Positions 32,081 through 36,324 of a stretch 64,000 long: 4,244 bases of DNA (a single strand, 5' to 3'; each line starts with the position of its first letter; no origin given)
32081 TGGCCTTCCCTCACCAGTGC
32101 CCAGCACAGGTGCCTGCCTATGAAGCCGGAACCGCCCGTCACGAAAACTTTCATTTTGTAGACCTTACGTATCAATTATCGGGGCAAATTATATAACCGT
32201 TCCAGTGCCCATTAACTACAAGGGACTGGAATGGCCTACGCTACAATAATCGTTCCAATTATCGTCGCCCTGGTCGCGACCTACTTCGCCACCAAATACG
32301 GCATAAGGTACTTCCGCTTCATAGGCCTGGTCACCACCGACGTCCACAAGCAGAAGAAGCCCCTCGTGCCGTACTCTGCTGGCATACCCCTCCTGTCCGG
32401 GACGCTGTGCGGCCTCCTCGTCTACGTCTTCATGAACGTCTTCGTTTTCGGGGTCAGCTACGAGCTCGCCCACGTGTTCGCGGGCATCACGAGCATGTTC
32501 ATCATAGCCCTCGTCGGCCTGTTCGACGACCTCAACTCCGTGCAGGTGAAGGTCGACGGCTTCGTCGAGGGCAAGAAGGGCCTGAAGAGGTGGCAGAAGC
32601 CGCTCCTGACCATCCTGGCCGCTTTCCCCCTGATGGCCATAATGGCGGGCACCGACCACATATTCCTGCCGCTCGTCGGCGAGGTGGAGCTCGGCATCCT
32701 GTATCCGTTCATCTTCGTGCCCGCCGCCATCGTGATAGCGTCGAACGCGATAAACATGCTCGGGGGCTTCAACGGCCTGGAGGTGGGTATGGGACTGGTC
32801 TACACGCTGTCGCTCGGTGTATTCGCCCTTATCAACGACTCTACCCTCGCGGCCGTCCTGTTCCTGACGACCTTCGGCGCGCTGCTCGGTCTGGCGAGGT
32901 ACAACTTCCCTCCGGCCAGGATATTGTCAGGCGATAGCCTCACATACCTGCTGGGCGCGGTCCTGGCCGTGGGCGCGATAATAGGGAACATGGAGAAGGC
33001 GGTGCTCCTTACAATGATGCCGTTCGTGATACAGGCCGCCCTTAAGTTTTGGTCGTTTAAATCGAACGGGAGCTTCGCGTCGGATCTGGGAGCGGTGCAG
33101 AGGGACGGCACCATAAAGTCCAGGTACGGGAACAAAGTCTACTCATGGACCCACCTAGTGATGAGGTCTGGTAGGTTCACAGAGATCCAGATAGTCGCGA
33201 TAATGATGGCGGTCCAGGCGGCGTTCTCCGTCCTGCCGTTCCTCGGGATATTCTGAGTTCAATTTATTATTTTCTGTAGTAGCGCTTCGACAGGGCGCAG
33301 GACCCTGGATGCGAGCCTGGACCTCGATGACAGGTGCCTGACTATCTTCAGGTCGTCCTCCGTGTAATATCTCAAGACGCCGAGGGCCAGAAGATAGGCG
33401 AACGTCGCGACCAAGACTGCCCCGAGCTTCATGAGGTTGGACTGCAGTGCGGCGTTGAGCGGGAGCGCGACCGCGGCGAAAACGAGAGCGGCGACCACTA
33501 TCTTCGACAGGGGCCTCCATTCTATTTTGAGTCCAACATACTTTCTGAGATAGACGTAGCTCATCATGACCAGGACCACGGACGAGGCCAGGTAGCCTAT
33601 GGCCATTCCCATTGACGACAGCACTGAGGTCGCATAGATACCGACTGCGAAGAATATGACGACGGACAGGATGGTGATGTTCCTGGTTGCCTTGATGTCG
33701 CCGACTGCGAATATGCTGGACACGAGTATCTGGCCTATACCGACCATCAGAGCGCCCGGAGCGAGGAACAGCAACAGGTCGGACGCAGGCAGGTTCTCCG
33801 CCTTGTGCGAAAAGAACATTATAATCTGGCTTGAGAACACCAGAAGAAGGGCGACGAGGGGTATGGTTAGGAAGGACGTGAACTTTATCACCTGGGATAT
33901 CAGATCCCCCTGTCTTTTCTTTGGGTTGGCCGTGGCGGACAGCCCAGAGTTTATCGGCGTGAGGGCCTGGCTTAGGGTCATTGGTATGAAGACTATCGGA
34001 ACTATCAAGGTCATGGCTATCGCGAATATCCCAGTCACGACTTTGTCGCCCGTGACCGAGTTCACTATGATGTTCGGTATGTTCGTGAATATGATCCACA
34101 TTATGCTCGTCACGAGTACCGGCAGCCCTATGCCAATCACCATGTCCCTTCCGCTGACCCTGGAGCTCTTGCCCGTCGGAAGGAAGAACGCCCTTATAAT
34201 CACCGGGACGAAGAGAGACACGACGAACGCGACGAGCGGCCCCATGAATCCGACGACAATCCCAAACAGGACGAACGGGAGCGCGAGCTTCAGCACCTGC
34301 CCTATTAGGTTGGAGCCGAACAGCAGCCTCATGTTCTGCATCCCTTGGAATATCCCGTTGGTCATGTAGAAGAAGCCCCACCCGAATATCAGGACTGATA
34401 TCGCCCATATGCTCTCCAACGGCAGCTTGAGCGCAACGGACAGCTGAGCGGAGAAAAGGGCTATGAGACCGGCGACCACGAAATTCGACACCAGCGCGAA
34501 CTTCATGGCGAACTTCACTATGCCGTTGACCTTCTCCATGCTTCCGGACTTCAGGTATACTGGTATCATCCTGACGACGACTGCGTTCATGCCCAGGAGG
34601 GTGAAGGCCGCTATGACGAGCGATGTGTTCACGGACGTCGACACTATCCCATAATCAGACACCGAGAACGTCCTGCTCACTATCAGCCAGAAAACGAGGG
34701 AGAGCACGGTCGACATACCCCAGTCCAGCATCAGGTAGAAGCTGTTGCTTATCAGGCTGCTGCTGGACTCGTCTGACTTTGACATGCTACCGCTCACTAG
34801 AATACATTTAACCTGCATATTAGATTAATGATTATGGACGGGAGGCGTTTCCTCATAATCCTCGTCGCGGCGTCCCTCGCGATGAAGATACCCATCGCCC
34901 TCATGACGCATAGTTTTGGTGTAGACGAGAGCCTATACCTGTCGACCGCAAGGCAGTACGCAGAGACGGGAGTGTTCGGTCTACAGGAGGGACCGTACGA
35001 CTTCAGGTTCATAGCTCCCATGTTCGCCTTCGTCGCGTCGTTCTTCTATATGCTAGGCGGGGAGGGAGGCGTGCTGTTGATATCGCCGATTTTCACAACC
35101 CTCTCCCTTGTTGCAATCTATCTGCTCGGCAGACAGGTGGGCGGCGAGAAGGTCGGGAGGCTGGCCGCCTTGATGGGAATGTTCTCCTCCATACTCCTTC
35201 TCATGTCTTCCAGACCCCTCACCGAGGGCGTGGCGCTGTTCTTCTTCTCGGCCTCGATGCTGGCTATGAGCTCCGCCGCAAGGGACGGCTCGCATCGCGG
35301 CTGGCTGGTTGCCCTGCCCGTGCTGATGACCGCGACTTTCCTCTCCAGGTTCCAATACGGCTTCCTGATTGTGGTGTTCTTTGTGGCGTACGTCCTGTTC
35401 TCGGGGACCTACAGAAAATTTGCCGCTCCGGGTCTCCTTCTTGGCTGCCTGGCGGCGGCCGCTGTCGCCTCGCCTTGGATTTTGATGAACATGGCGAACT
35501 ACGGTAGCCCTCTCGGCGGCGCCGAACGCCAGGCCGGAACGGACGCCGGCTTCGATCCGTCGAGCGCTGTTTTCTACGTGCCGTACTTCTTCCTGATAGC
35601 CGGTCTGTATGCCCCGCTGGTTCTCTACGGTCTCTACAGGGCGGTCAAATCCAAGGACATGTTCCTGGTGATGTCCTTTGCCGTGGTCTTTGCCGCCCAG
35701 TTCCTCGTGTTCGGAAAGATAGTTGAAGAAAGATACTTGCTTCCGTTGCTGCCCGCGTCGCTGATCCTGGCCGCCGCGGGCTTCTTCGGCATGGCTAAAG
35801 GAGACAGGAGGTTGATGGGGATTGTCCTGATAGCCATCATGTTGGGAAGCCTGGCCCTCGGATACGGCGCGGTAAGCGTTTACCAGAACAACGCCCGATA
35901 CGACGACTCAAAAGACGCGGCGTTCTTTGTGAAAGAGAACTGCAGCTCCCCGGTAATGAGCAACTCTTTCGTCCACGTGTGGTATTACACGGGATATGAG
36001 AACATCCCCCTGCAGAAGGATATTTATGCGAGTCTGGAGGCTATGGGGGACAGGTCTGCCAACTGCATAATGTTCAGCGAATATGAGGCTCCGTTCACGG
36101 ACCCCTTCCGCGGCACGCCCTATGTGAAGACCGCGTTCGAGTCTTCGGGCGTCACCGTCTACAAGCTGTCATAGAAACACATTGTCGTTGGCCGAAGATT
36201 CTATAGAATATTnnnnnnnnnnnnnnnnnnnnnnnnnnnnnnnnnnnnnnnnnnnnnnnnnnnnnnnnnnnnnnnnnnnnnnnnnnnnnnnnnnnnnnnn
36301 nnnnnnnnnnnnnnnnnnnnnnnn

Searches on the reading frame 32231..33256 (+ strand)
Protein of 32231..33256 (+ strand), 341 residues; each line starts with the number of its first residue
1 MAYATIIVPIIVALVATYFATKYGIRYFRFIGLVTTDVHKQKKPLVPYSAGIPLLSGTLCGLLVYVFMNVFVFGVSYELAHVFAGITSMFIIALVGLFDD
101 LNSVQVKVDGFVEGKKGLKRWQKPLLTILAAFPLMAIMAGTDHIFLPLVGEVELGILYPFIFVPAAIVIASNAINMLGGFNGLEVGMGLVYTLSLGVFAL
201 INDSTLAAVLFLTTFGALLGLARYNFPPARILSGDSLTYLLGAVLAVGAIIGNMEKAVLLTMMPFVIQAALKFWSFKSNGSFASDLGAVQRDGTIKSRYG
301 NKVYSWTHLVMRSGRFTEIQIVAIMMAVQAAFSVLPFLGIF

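Call 22: search_protein_families(library=pfam, proteins=[window:32231-33256:+], max_evalue=0.0001)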
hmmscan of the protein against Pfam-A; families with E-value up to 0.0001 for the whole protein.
window:32231-33256:+ (341 aa): 1 family
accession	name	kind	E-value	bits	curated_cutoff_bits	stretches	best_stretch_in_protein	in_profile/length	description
PF00953.26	Glycos_transf_4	-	2.6e-30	106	27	1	85-252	4-159/160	Glycosyl transferase family 4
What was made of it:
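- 32231..33256 (+): AglH/WecA-like initiating sugar-1-phosphate transferase (Glycos_transf_4). Pfam 106 bits (call 22).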

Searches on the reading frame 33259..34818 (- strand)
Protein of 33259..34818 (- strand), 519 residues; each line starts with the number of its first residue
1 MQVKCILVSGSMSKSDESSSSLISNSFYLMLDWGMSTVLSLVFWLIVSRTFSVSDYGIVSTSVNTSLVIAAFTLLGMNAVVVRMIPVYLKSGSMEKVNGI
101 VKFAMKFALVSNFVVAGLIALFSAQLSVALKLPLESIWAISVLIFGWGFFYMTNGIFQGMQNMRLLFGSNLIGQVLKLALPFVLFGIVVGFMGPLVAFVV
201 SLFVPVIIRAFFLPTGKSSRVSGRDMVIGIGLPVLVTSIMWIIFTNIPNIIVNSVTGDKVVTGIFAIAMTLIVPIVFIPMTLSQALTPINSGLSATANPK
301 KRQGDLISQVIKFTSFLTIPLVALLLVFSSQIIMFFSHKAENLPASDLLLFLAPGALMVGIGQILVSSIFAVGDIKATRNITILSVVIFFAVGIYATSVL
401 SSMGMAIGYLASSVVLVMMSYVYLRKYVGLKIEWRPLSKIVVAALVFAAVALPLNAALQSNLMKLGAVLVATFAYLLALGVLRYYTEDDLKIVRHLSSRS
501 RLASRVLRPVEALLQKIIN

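Call 4: search_protein_families(library=pfam, proteins=[window:33259-34818:-], max_evalue=0.01)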
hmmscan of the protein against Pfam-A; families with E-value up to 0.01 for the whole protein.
window:33259-34818:- (519 aa): 2 families
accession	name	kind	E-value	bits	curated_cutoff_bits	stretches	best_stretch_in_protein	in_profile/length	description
PF01943.22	Polysacc_synt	-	6.8e-11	42.5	28.2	1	24-290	3-270/274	Polysaccharide biosynthesis protein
PF01554.23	MatE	-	4e-08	33.6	24.9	1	233-390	1-156/161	MatE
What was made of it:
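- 33259..34818 (-): Wzx/AglR-like polysaccharide flippase candidate. Pfam Polysacc_synt and MatE (call 4).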

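Call 18: find_encoding_contigs(protein=window:33259-34818:-, flank=10000, max_places=2)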
Protein window:33259-34818:- (519 aa): no gene with exactly this product is on record in the collection.

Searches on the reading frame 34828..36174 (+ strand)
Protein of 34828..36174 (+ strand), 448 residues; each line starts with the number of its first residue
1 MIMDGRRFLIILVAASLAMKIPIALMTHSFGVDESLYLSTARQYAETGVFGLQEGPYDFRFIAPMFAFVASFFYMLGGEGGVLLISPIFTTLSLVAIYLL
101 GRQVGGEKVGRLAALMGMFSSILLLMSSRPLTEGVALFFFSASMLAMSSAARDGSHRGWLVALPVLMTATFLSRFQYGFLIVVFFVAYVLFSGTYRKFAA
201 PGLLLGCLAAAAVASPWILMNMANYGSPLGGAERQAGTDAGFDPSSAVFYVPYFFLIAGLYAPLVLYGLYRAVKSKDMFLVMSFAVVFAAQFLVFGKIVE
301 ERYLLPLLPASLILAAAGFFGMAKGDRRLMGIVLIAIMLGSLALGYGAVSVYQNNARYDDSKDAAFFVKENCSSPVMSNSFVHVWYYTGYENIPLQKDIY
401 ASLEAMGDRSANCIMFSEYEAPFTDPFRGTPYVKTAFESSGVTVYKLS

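Call 4: search_protein_families(library=pfam, proteins=[window:34828-36174:+], max_evalue=0.01)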
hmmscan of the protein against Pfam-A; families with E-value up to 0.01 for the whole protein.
window:34828-36174:+ (448 aa): 2 families
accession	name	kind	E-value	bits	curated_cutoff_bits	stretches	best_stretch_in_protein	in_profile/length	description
PF13231.12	PMT_2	-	4e-13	50.3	26.1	1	63-218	3-158/160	Dolichyl-phosphate-mannose-protein mannosyltransferase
PF03901.23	Glyco_transf_22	-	7.4e-05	22.6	23.8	0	90-227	88-231/414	Alg9-like mannosyltransferase family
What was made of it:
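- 34828..36174 (+): Third GT-C (448 aa, PMT_2), conserved upstream of the GT2+GT-C dyad in relatives. Pfam 50 bits (call 4).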
